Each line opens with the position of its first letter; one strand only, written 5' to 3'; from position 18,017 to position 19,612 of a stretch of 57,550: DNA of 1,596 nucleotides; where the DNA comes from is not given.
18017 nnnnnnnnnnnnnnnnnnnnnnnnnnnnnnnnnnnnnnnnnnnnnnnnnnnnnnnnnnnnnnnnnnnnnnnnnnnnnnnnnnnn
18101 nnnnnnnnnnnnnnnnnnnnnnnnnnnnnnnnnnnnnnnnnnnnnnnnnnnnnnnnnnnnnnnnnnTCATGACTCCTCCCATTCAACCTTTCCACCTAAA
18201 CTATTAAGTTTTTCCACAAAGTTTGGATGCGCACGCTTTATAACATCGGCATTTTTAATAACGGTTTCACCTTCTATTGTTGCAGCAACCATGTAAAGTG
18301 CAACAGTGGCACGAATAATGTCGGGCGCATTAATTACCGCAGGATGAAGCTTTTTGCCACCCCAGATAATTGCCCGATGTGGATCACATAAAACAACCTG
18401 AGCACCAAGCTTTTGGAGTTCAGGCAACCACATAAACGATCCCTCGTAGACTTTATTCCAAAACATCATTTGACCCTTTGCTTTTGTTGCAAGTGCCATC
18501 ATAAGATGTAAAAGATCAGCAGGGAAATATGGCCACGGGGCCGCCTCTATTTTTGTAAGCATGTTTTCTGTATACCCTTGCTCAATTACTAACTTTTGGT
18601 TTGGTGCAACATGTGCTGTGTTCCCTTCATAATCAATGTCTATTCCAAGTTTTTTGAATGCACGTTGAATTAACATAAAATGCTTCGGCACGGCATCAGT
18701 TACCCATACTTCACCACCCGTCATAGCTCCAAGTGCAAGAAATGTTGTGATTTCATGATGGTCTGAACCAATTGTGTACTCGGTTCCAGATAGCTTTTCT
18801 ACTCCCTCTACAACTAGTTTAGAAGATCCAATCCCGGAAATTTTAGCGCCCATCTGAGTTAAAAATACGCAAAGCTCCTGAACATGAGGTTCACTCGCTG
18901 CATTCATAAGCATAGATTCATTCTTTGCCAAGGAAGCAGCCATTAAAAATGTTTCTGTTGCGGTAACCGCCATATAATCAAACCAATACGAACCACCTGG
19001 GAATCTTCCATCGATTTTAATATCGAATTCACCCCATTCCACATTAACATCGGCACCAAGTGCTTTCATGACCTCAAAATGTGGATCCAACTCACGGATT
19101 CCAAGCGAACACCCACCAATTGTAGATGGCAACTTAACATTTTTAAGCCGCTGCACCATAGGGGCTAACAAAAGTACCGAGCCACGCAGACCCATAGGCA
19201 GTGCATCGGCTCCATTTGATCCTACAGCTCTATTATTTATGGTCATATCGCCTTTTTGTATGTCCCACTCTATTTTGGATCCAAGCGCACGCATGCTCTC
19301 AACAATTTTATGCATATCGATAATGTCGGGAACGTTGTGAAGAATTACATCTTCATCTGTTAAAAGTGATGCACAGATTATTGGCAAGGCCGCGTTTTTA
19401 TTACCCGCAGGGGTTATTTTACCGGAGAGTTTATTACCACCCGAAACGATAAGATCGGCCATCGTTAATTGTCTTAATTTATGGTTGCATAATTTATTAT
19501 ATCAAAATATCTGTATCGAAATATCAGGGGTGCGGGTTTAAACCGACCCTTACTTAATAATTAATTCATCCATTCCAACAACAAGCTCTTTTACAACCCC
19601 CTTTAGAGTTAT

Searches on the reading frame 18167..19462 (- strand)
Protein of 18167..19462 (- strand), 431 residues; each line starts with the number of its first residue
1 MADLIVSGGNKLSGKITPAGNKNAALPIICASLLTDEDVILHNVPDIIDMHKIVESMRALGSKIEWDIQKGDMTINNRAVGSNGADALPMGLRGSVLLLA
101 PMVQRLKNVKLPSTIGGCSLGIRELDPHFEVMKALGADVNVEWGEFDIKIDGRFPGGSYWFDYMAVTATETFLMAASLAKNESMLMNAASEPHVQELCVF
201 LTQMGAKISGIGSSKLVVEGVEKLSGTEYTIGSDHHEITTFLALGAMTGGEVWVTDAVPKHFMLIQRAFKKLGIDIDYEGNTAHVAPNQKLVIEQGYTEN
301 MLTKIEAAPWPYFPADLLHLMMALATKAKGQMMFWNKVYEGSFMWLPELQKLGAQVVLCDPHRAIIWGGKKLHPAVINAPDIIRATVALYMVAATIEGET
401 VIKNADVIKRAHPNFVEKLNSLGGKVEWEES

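Call 38: search_protein_families(library=pfam, proteins=[window:18167-19462:-])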
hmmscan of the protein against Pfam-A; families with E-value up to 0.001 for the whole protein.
window:18167-19462:- (431 aa): 1 family
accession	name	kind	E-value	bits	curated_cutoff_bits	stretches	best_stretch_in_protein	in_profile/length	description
PF00275.25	EPSP_synthase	-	2e-67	228.2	22.8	1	7-419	2-417/417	EPSP synthase (3-phosphoshikimate 1-carboxyvinyltransferase)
